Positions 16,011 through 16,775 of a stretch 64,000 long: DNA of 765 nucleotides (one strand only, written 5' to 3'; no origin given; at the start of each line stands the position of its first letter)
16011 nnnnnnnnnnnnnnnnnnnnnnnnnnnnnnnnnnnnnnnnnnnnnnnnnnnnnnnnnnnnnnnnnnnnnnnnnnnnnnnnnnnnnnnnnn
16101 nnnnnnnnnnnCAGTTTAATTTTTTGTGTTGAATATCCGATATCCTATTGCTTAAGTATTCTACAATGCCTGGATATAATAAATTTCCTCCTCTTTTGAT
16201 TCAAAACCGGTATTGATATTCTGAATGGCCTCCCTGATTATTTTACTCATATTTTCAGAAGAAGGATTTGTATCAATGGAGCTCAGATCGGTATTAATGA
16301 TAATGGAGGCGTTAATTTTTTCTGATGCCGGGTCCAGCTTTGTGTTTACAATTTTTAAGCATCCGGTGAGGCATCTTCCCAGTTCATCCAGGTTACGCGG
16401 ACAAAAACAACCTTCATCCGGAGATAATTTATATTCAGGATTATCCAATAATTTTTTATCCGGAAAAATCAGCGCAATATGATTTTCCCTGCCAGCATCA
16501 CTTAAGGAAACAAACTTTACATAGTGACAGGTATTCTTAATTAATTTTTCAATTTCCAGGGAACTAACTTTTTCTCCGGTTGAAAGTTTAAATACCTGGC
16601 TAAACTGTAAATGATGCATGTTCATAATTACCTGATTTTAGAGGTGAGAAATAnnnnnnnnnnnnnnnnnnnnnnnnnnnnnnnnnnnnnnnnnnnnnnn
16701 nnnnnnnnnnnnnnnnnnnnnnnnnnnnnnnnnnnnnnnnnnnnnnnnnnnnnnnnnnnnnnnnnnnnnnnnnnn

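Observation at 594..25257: Roughly 24.7 kb unidirectional anaerobic aromatic-acid (benzoyl-CoA pathway-like) catabolic island in a T9SS-bearing Bacteroidota-type genome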

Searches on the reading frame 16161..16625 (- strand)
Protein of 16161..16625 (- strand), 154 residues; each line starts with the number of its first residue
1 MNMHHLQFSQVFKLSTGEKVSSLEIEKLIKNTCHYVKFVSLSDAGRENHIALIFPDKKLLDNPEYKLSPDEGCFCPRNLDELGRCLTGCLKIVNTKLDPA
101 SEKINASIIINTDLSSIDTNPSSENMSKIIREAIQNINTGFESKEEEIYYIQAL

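Call 3: search_protein_families(library=pfam, proteins=[window:16161-16625:-])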
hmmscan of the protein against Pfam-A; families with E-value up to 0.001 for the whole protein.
window:16161-16625:- (154 aa): 1 family
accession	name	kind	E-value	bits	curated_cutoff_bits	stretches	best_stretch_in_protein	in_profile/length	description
PF23562.2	AMP-binding_C_3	-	8.1e-05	23.4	20.8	1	12-61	4-53/124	AMP-binding enzyme C-terminal domain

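Call 5: search_protein_families(library=ncbifam, proteins=[window:16161-16625:-])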
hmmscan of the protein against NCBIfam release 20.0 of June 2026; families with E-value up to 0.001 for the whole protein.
window:16161-16625:- (154 aa): 0 families
